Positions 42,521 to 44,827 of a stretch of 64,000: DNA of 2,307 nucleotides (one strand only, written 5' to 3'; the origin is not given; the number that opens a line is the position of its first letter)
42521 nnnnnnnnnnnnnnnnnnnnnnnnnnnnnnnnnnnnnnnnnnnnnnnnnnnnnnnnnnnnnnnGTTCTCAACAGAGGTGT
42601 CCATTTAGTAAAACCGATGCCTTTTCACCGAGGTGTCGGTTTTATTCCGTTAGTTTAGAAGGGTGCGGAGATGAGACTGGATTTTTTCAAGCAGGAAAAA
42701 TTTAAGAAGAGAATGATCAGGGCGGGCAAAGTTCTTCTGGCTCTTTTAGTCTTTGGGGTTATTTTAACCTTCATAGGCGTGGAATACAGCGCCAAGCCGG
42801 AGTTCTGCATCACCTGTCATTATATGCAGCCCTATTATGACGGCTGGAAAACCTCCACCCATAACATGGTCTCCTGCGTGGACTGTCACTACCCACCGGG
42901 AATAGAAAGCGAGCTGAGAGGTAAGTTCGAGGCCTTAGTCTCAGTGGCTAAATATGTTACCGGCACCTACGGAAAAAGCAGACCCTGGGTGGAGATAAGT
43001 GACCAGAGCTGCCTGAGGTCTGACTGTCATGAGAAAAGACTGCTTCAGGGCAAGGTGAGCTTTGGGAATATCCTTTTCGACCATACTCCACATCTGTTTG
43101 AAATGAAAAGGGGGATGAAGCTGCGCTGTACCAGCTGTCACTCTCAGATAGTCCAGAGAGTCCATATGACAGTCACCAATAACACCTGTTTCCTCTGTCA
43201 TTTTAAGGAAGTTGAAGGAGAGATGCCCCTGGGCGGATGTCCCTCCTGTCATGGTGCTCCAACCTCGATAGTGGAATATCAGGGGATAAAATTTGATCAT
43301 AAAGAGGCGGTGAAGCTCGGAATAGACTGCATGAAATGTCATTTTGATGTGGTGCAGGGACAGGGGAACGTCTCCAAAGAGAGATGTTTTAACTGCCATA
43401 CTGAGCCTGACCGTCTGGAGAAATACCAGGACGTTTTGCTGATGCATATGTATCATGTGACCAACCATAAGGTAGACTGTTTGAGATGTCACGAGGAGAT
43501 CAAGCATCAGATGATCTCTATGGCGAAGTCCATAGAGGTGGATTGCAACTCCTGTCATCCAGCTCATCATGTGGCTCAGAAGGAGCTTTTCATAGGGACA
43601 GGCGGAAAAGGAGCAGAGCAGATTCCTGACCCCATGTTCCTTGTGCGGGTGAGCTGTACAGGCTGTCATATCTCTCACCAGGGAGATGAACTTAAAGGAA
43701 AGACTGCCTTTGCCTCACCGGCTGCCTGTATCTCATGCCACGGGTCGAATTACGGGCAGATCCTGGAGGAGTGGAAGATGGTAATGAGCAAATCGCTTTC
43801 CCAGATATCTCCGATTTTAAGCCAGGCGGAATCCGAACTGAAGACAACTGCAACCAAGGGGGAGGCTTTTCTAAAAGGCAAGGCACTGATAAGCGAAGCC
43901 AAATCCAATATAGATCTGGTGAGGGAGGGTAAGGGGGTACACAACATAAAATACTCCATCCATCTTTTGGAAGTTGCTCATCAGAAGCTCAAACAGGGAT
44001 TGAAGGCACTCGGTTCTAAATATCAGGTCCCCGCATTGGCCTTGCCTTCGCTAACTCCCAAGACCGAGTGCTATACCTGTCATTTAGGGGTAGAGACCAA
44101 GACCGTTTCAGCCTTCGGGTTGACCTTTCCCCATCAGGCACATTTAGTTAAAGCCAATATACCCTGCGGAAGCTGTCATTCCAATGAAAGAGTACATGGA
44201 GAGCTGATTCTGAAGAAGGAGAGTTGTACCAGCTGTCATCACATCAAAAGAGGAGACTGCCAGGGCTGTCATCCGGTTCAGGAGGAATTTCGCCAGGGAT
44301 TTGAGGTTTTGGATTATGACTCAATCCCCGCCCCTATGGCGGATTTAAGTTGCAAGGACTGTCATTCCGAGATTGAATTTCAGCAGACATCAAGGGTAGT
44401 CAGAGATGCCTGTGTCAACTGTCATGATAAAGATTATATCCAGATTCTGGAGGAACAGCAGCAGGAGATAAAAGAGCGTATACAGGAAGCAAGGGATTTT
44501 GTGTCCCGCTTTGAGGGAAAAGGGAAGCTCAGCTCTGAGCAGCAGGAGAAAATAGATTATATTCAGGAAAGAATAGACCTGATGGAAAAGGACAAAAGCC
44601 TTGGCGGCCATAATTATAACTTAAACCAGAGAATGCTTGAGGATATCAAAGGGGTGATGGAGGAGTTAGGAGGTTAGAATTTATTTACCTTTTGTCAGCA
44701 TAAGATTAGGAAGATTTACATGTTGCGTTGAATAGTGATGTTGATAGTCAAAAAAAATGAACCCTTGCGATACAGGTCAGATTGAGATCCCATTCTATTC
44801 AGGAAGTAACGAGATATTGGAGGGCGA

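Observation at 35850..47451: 11.6-kb co-oriented supercluster linking a quinol-oxidising bc complex to a porin-cytochrome conduit and haem maturation genes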

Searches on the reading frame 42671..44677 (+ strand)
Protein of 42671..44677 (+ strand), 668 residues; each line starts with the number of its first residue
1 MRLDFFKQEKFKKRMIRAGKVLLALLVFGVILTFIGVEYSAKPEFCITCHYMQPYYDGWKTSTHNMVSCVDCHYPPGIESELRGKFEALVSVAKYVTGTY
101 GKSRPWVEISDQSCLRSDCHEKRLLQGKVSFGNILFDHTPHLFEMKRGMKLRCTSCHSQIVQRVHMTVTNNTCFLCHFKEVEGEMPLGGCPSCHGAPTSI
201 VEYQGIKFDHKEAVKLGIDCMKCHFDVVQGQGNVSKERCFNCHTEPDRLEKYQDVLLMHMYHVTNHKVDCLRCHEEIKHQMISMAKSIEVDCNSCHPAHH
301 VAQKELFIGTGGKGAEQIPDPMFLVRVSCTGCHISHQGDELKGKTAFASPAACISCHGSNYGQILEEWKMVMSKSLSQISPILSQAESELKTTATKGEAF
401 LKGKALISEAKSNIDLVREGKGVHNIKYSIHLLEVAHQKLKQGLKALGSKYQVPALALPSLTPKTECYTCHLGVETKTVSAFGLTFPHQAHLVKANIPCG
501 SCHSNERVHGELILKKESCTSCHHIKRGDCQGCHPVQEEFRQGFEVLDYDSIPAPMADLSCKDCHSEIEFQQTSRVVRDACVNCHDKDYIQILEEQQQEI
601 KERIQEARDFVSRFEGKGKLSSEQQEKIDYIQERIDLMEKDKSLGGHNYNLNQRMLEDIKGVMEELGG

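Call 4: search_protein_families(library=pfam, proteins=[window:42671-44677:+], max_evalue=0.01)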
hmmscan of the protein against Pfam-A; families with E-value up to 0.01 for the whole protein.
window:42671-44677:+ (668 aa): 6 families
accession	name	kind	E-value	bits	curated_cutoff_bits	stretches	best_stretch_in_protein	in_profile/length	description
PF14522.11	Cytochrome_C7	-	4.1e-23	81.4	24.8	2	558-591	13-54/67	Cytochrome c7 and related cytochrome c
PF14537.11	Cytochrom_c3_2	-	6.6e-19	68.6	25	3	215-296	4-78/79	Cytochrome c3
PF22113.1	Mtrc-MtrF_II-IV_dom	-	1e-12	48.3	30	1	560-597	8-49/176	Outer membrane cytochrome MtrC/MtrF-like, domains II/IV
PF02085.21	Cytochrom_CIII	-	1.2e-11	45.3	22.9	1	203-296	18-101/101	Class III cytochrome C family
PF03264.19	Cytochrom_NNT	-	2.6e-07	31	24.1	1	23-101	16-100/174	NapC/NirT cytochrome c family, N-terminal region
PF09699.15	Paired_CXXCH_1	-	0.0021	18.1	20.6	1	328-359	8-38/41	Doubled CXXCH motif (Paired_CXXCH_1)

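Call 5: search_protein_families(library=ncbifam, proteins=[window:42671-44677:+], max_evalue=0.01)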
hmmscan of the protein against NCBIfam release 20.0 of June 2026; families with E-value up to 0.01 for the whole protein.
window:42671-44677:+ (668 aa): 7 families
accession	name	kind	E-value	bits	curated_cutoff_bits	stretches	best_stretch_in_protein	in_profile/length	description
TIGR03153.1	cytochr_NrfH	equivalog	6.3e-19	68.4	134.2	1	22-86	7-72/138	cytochrome c nitrite reductase small subunit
TIGR03508.1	decahem_SO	subfamily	1.9e-14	53.7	192.2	1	39-74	66-102/258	DmsE family decaheme c-type cytochrome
NF011606.0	PRK15032.1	equivalog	1.3e-09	37.7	455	1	25-89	27-97/390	pentaheme c-type cytochrome TorC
NF045713.1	CxxCH_16_HmcA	equivalog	6.4e-09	34.9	400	2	190-383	79-278/541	sulfate respiration complex hexadecaheme cytochrome HmcA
TIGR03507.1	decahem_SO1788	subfamily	3.8e-08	32.3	209.3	1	560-595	163-198/672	OmcA/MtrC family decaheme c-type cytochrome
TIGR02162.1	torC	equivalog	2.5e-07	30.3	478.2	1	34-101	35-109/387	pentaheme c-type cytochrome TorC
NF041781.1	mnquin_red_QrcA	equivalog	4.9e-05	23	180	1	203-357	28-173/174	menaquinone reductase multiheme cytochrome c subunit QrcA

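Call 10: find_encoding_contigs(protein=window:42671-44677:+, flank=10000, max_places=6)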
Protein window:42671-44677:+ (668 aa): 1 contig read that carries it; 1 place shown.
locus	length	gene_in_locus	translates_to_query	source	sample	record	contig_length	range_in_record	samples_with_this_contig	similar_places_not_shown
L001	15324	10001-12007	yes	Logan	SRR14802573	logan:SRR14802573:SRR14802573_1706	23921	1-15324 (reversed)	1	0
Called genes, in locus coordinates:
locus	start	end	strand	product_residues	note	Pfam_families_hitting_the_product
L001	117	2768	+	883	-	PF14522:Cytochrome_C7 (faint), PF22113:Mtrc-MtrF_II-IV_dom (faint), PF13435:Cytochrome_C554 (faint), PF09699:Paired_CXXCH_1, PF18962:Por_Secre_tail, PF13860:FlgD_ig (weak)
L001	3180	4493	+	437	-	PF14522:Cytochrome_C7 (faint)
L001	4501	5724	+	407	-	-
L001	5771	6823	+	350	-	PF02085:Cytochrom_CIII (faint), PF22113:Mtrc-MtrF_II-IV_dom (faint), PF14522:Cytochrome_C7 (weak)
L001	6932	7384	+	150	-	PF00355:Rieske, PF13806:Rieske_2 (weak)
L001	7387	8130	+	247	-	PF01292:Ni_hydr_CYTB (faint), PF00033:Cytochrome_B, PF13631:Cytochrom_B_N_2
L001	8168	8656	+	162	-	PF00032:Cytochrom_B_C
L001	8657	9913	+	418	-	PF09699:Paired_CXXCH_1 (faint), PF14522:Cytochrome_C7 (faint), PF22113:Mtrc-MtrF_II-IV_dom (faint), PF14537:Cytochrom_c3_2 (weak)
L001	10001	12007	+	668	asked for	PF03264:Cytochrom_NNT, PF14522:Cytochrome_C7 (faint), PF14537:Cytochrom_c3_2 (faint), PF22113:Mtrc-MtrF_II-IV_dom (faint), PF02085:Cytochrom_CIII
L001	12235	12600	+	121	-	PF03100:CcmE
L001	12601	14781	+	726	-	PF01578:Cytochrom_C_asm, PF16327:CcmF_C, PF05140:ResB (faint)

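Call 33: find_homologous_proteins(query=window:42671-44677:+, max_evalue=0.00001)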
Query window:42671-44677:+ (668 aa): 1764 proteins with E <= 0.00001 among 8000 candidates; the best 120 are listed.
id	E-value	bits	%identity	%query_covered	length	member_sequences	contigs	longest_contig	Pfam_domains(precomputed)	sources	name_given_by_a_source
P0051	0.0e+0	1461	92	100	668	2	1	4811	PF14537.12,PF03264.20,PF02085.22,PF14522.12,PF22113.2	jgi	jgi:nitrate/TMAO reductase-like tetraheme cytochrome c subunit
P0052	0.0e+0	1324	81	100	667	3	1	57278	PF14537.12,PF03264.20,PF02085.22,PF14522.12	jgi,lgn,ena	-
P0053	0.0e+0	1286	78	100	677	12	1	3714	PF14537.12,PF03264.20,PF02085.22,PF14522.12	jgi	-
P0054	0.0e+0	1241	75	100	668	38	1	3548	PF14537.12,PF03264.20,PF02085.22,PF14522.12,PF22113.2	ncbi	-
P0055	0.0e+0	1204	72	100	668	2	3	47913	PF14537.12,PF03264.20,PF02085.22,PF14522.12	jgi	jgi:nitrate/TMAO reductase-like tetraheme cytochrome c subunit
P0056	5.1e-249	846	50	99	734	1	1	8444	PF14537.12,PF03264.20,PF02085.22,PF14522.12,PF22113.2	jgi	jgi:nitrate/TMAO reductase-like tetraheme cytochrome c subunit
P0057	3.4e-248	843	48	99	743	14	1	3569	PF14537.12,PF03264.20,PF02085.22,PF14522.12,PF22113.2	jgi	jgi:nitrate/TMAO reductase-like tetraheme cytochrome c subunit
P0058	1.8e-247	841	47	99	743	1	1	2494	PF14537.12,PF03264.20,PF02085.22,PF14522.12,PF22113.2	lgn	-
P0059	2.6e-247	841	48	99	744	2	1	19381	PF14537.12,PF03264.20,PF02085.22,PF14522.12,PF22113.2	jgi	-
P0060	4.6e-245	833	48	98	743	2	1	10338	PF14537.12,PF03264.20,PF02085.22,PF14522.12,PF22113.2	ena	-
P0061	9.5e-245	832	46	99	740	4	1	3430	PF14537.12,PF03264.20,PF02085.22,PF14522.12,PF22113.2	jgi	jgi:nitrate/TMAO reductase-like tetraheme cytochrome c subunit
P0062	1.3e-244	832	55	87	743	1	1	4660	PF14537.12,PF03264.20,PF02085.22,PF14522.12,PF22113.2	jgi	-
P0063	2.0e-244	831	48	99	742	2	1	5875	PF14537.12,PF03264.20,PF02085.22,PF14522.12,PF22113.2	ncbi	-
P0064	2.3e-244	831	48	99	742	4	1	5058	PF14537.12,PF03264.20,PF02085.22,PF14522.12,PF22113.2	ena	-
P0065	3.1e-244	830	48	99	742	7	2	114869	PF14537.12,PF03264.20,PF02085.22,PF14522.12,PF22113.2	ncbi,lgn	-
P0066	3.7e-243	827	47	98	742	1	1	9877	PF14537.12,PF03264.20,PF02085.22,PF14522.12,PF22113.2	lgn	-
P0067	2.5e-242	824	47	99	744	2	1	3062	PF14537.12,PF03264.20,PF02085.22,PF14522.12,PF22113.2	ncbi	ncbi:MAG: cytochrome c3 family protein [Candidatus Zixiibacteriota bacterium]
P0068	4.9e-238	810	56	87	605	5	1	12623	PF14537.12,PF03264.20,PF02085.22,PF14522.12,PF22113.2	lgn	-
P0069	8.0e-225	766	56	87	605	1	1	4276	PF14537.12,PF03264.20,PF02085.22,PF14522.12,PF22113.2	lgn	-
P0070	7.6e-222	756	53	89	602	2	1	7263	PF14537.12,PF03264.20,PF02085.22,PF14522.12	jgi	jgi:nitrate/TMAO reductase-like tetraheme cytochrome c subunit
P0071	1.4e-218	746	53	89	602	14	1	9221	PF14537.12,PF03264.20,PF02085.22,PF14522.12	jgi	jgi:predicted CXXCH cytochrome family protein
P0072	2.9e-218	745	53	89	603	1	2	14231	PF14537.12,PF03264.20,PF02085.22,PF14522.12,PF22113.2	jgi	jgi:nitrate/TMAO reductase-like tetraheme cytochrome c subunit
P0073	1.2e-217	743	53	89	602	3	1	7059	PF14537.12,PF03264.20,PF02085.22,PF14522.12,PF22113.2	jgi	jgi:predicted CXXCH cytochrome family protein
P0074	8.1e-217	740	53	87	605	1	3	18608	PF14537.12,PF03264.20,PF02085.22,PF14522.12,PF22113.2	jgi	jgi:nitrate/TMAO reductase-like tetraheme cytochrome c subunit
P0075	1.0e-215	736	47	99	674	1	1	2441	PF14537.12,PF03264.20,PF02085.22,PF14522.12,PF22113.2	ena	-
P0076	3.3e-215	734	48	98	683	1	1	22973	PF14537.12,PF03264.20,PF02085.22,PF14522.12,PF22113.2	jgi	jgi:hypothetical protein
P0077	4.0e-213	728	48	98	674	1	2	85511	PF14537.12,PF03264.20,PF02085.22,PF14522.12,PF22113.2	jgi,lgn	jgi:nitrate/TMAO reductase-like tetraheme cytochrome c subunit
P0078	4.0e-208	711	46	99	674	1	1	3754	PF14537.12,PF03264.20,PF02085.22,PF14522.12,PF22113.2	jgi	-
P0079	9.5e-207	707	46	98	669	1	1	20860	PF14537.12,PF03264.20,PF02085.22,PF14522.12,PF22113.2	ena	-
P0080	1.5e-203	696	45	99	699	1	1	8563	PF09699.16,PF14537.12,PF03264.20,PF14522.12,PF22113.2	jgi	-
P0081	2.5e-201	689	45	99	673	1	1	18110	PF14537.12,PF03264.20,PF02085.22,PF14522.12,PF22113.2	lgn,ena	-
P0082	9.5e-192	657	44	99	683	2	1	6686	PF14537.12,PF03264.20,PF02085.22,PF14522.12,PF22113.2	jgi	-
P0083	1.4e-191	656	44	99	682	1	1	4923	PF14537.12,PF03264.20,PF02085.22,PF14522.12,PF22113.2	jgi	jgi:nitrate/TMAO reductase-like tetraheme cytochrome c subunit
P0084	4.8e-187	641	45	85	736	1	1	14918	PF14537.12,PF03264.20,PF14522.12,PF22113.2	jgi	jgi:nitrate/TMAO reductase-like tetraheme cytochrome c subunit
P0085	3.0e-185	635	41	96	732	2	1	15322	PF14537.12,PF03264.20,PF14522.12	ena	-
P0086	2.2e-182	626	41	95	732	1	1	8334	PF14537.12,PF03264.20,PF02085.22,PF14522.12,PF22113.2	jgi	jgi:nitrate/TMAO reductase-like tetraheme cytochrome c subunit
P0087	5.8e-182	625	46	85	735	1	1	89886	PF14537.12,PF03264.20,PF02085.22,PF14522.12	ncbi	-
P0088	1.3e-180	620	46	84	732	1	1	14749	PF14537.12,PF03264.20,PF02085.22,PF14522.12,PF22113.2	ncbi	-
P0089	8.6e-178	611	41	99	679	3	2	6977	PF14537.12,PF03264.20,PF02085.22,PF14522.12,PF22113.2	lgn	-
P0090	3.0e-177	609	45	84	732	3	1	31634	PF14537.12,PF03264.20,PF02085.22,PF14522.12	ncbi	-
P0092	2.5e-170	586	43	97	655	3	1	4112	PF14537.12,PF03264.20,PF02085.22,PF14522.12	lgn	-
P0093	4.3e-169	582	41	97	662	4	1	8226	PF14537.12,PF03264.20,PF02085.22,PF14522.12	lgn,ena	-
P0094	1.9e-168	580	41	98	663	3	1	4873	PF14537.12,PF03264.20,PF02085.22,PF14522.12,PF22113.2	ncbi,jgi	-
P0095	2.7e-168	579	42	94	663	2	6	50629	PF14537.12,PF03264.20,PF02085.22,PF14522.12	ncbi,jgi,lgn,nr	ncbi:cytochrome c3 family protein [SCandidatus Aminicenantes bacterium Aminicenantia_JdfR_composite]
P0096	3.5e-168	579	43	94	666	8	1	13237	PF14537.12,PF03264.20,PF02085.22,PF14522.12,PF22113.2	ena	-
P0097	6.9e-168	578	42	93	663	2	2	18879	PF14537.12,PF03264.20,PF02085.22,PF14522.12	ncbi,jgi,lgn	-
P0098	1.1e-167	577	41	96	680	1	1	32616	PF14537.12,PF03264.20,PF02085.22,PF14522.12,PF22113.2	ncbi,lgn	-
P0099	1.2e-167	577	42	93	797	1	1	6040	PF14537.12,PF03544.20,PF03264.20,PF02085.22,PF14522.12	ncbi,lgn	ncbi:MAG: TonB family protein [Candidatus Aminicenantia bacterium]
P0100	2.4e-167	576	42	97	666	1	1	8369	PF14537.12,PF03264.20,PF02085.22,PF14522.12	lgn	-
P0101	2.8e-167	576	41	96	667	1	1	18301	PF14537.12,PF03264.20,PF02085.22,PF14522.12,PF22113.2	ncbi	-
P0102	6.4e-167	575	42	94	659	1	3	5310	PF14537.12,PF03264.20,PF02085.22,PF14522.12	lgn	-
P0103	2.5e-166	573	41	97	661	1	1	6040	PF14537.12,PF03264.20,PF02085.22,PF14522.12,PF22113.2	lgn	-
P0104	6.8e-166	572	41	95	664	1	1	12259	PF14537.12,PF03264.20,PF02085.22,PF14522.12,PF22113.2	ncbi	ncbi:cytochrome c3 family protein [Gemmatimonadota bacterium]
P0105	7.6e-166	571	42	97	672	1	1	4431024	PF14537.12,PF03264.20,PF02085.22,PF14522.12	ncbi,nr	ncbi:MAG: cytochrome c3 family protein [Candidatus Aminicenantes bacterium]|nr:MAG: cytochrome c3 fa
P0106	1.0e-165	571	42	97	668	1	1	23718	PF14537.12,PF03264.20,PF02085.22,PF14522.12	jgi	-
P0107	1.0e-165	571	42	97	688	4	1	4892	PF14537.12,PF03264.20,PF02085.22,PF14522.12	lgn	-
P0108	1.0e-165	571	41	98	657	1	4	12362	PF14537.12,PF03264.20,PF02085.22,PF14522.12,PF22113.2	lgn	-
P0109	2.7e-165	570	42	96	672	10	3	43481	PF14537.12,PF03264.20,PF02085.22,PF14522.12,PF22113.2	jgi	-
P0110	3.2e-165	569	40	98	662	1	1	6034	PF14537.12,PF03264.20,PF02085.22,PF14522.12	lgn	-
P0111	4.3e-165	569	40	98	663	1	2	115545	PF14537.12,PF03264.20,PF02085.22,PF14522.12,PF22113.2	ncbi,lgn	-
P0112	1.1e-164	568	41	99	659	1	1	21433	PF14537.12,PF03264.20,PF02085.22,PF14522.12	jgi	jgi:nitrate/TMAO reductase-like tetraheme cytochrome c subunit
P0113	1.3e-164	567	41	96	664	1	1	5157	PF14537.12,PF03264.20,PF02085.22,PF14522.12,PF22113.2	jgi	jgi:nitrate/TMAO reductase-like tetraheme cytochrome c subunit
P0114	1.7e-164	567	42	97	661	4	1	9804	PF14537.12,PF03264.20,PF02085.22,PF14522.12,PF22113.2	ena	-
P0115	1.8e-164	567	40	94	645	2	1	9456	PF14537.12,PF03264.20,PF02085.22,PF14522.12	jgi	-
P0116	2.3e-164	566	40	97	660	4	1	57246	PF14537.12,PF03264.20,PF02085.22,PF14522.12,PF22113.2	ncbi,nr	ncbi:MAG: cytochrome c3 family protein [Candidatus Marinimicrobia bacterium]|nr:cytochrome c3 family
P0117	5.0e-164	565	41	97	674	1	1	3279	PF14537.12,PF03264.20,PF02085.22,PF14522.12,PF22113.2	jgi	jgi:hypothetical protein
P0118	5.3e-164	565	41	93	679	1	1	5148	PF14537.12,PF03264.20,PF02085.22,PF14522.12,PF22113.2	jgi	-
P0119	6.1e-164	565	40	97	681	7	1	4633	PF14537.12,PF03264.20,PF02085.22,PF14522.12,PF22113.2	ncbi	-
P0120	8.8e-164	565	41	98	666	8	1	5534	PF14537.12,PF03264.20,PF02085.22,PF14522.12,PF22113.2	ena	-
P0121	1.1e-163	564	40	95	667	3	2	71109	PF14537.12,PF03264.20,PF02085.22,PF14522.12,PF22113.2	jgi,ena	-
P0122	1.3e-163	564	42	95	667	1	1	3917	PF14537.12,PF03264.20,PF02085.22,PF14522.12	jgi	jgi:nitrate/TMAO reductase-like tetraheme cytochrome c subunit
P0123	1.6e-163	564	42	97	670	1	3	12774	PF14537.12,PF03264.20,PF02085.22,PF14522.12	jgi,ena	-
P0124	1.8e-163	564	40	97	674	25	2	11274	PF14537.12,PF13435.12,PF03264.20,PF02085.22,PF14522.12,PF22113.2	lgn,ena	-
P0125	3.2e-163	563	42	96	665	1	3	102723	PF14537.12,PF03264.20,PF02085.22,PF14522.12,PF22113.2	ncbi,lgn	-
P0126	3.5e-163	563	40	97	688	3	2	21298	PF14537.12,PF03264.20,PF02085.22,PF14522.12,PF22113.2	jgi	jgi:nitrate/TMAO reductase-like tetraheme cytochrome c subunit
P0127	3.8e-163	562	41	97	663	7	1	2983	PF14537.12,PF03264.20,PF02085.22,PF14522.12,PF22113.2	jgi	-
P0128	4.9e-163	562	41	97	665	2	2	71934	PF14537.12,PF03264.20,PF02085.22,PF14522.12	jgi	-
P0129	6.0e-163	562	41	96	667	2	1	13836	PF14537.12,PF03264.20,PF02085.22,PF14522.12,PF22113.2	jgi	jgi:nitrate/TMAO reductase-like tetraheme cytochrome c subunit/DNA-dependent RNA polymerase auxiliar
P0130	6.6e-163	562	40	96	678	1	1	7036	PF14537.12,PF03264.20,PF02085.22,PF14522.12,PF22113.2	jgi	jgi:nitrate/TMAO reductase-like tetraheme cytochrome c subunit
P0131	1.1e-162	561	41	97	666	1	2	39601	PF14537.12,PF03264.20,PF02085.22,PF14522.12,PF22113.2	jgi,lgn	-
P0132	1.2e-162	561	41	96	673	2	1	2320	PF14537.12,PF03264.20,PF02085.22,PF14522.12,PF22113.2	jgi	-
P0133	1.6e-162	560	41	97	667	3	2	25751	PF14537.12,PF03264.20,PF02085.22,PF14522.12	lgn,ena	-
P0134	2.1e-162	560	41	99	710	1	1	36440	PF14537.12,PF03264.20,PF02085.22,PF14522.12,PF22113.2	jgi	-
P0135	2.5e-162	560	39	99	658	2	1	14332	PF14537.12,PF03264.20,PF02085.22,PF14522.12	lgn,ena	-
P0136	2.9e-162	560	40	97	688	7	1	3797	PF14537.12,PF03264.20,PF02085.22,PF14522.12,PF22113.2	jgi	-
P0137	3.5e-162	559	40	95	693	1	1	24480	PF14537.12,PF03264.20,PF02085.22,PF14522.12,PF22113.2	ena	-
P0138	4.0e-162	559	41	97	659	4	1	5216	PF14537.12,PF03264.20,PF02085.22,PF14522.12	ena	-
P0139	4.7e-162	559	41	97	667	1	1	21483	PF14537.12,PF03264.20,PF02085.22,PF14522.12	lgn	-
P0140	6.7e-162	558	39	96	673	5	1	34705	PF14537.12,PF13435.12,PF03264.20,PF02085.22,PF14522.12,PF22113.2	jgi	-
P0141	6.8e-162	558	41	97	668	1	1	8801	PF14537.12,PF03264.20,PF02085.22,PF14522.12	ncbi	-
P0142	1.8e-161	557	41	97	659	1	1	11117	PF14537.12,PF03264.20,PF02085.22,PF14522.12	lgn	-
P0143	2.1e-161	557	40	97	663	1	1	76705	PF14537.12,PF03264.20,PF02085.22,PF14522.12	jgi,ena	-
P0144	2.9e-161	556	40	97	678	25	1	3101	PF14537.12,PF03264.20,PF02085.22,PF14522.12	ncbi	-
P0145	3.8e-161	556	39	98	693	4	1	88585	PF14537.12,PF03264.20,PF02085.22,PF14522.12,PF22113.2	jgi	jgi:nitrate/TMAO reductase-like tetraheme cytochrome c subunit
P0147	6.3e-161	555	41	95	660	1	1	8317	PF14537.12,PF03264.20,PF02085.22,PF14522.12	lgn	-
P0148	6.8e-161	555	40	97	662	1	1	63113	PF14537.12,PF03264.20,PF02085.22,PF14522.12,PF22113.2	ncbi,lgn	ncbi:MAG: cytochrome c3 family protein [Candidatus Aminicenantaceae bacterium]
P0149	8.1e-161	555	41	97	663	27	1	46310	PF14537.12,PF03264.20,PF02085.22,PF14522.12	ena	-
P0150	8.2e-161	555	40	93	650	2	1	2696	PF14537.12,PF03264.20,PF02085.22,PF14522.12,PF22113.2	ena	-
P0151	9.3e-161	555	40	96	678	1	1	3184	PF14537.12,PF03264.20,PF02085.22,PF14522.12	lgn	-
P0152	1.1e-160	554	40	97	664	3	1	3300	PF14537.12,PF03264.20,PF02085.22,PF14522.12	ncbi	-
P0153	1.1e-160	554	39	99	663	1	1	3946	PF14537.12,PF03264.20,PF02085.22,PF14522.12,PF22113.2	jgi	-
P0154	1.3e-160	554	40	99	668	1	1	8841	PF14537.12,PF03264.20,PF02085.22,PF14522.12,PF22113.2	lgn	-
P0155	1.7e-160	554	41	94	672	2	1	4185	PF14537.12,PF03264.20,PF02085.22,PF14522.12,PF22113.2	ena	-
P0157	2.0e-160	553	39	97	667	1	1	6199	PF14537.12,PF03264.20,PF02085.22,PF14522.12,PF22113.2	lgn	-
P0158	2.4e-160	553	40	96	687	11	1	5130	PF14537.12,PF03264.20,PF02085.22,PF14522.12,PF22113.2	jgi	-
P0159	2.7e-160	553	40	97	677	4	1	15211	PF14537.12,PF03264.20,PF02085.22,PF14522.12,PF22113.2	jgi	jgi:hypothetical protein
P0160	2.8e-160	553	41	98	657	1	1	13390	PF14537.12,PF03264.20,PF02085.22,PF14522.12,PF22113.2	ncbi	-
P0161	3.6e-160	553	41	97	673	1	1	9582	PF14537.12,PF03264.20,PF02085.22,PF14522.12,PF22113.2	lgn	-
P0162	5.7e-160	552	40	94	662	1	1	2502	PF14537.12,PF03264.20,PF14522.12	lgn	-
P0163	6.5e-160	552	40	97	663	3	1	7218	PF14537.12,PF03264.20,PF02085.22,PF14522.12,PF22113.2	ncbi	-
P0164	7.4e-160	552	41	98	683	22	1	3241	PF14537.12,PF03264.20,PF02085.22,PF14522.12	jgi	jgi:nitrate/TMAO reductase-like tetraheme cytochrome c subunit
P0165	7.6e-160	552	39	96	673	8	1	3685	PF14537.12,PF03264.20,PF14522.12,PF22113.2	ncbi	-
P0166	9.9e-160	551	40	97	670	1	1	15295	PF14537.12,PF03264.20,PF02085.22,PF14522.12,PF22113.2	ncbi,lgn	ncbi:MAG: cytochrome c3 family protein [Candidatus Aminicenantes bacterium]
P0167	1.1e-159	551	39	99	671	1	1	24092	PF14537.12,PF03264.20,PF02085.22,PF14522.12,PF22113.2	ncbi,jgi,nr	ncbi:MAG: hypothetical protein D6675_04295 [Gemmatimonadetes bacterium]|nr:MAG: hypothetical protein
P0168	1.2e-159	551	41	99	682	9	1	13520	PF14537.12,PF03264.20,PF02085.22,PF14522.12,PF22113.2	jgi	jgi:nitrate/TMAO reductase-like tetraheme cytochrome c subunit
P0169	1.8e-159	550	38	99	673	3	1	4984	PF14537.12,PF03264.20,PF02085.22,PF14522.12,PF22113.2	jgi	-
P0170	2.9e-159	550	41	97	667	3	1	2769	PF14537.12,PF03264.20,PF02085.22,PF14522.12,PF22113.2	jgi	-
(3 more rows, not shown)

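Call 35: find_encoding_contigs(protein=P0105, flank=10000, max_places=1)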
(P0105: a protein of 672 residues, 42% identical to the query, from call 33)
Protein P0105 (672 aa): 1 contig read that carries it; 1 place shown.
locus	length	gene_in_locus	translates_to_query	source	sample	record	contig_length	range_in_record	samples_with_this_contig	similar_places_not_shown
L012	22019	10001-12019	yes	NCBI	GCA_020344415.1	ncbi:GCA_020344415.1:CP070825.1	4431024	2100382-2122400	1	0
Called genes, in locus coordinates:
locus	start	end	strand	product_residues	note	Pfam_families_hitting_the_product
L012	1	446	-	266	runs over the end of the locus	-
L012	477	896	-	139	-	-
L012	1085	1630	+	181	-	PF05099:TerB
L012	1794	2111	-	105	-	-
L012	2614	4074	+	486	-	PF01546:Peptidase_M20, PF07687:M20_dimer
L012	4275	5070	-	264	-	PF24400:DUF7544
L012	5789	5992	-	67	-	PF13585:CHU_C (weak), PF13860:FlgD_ig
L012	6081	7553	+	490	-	PF14522:Cytochrome_C7 (faint)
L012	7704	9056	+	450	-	PF05140:ResB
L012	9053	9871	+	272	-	PF01578:Cytochrom_C_asm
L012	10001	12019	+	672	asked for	PF03264:Cytochrom_NNT, PF14522:Cytochrome_C7 (faint), PF02085:Cytochrom_CIII (faint), PF14537:Cytochrom_c3_2 (weak)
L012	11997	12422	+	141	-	PF25471:TM_PetC (weak), PF00355:Rieske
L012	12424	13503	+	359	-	PF00033:Cytochrome_B, PF13631:Cytochrom_B_N_2, PF00032:Cytochrom_B_C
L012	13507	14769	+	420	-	PF09699:Paired_CXXCH_1 (faint), PF14522:Cytochrome_C7 (faint), PF14537:Cytochrom_c3_2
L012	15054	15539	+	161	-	PF14522:Cytochrome_C7 (faint), PF22113:Mtrc-MtrF_II-IV_dom (faint), PF13435:Cytochrome_C554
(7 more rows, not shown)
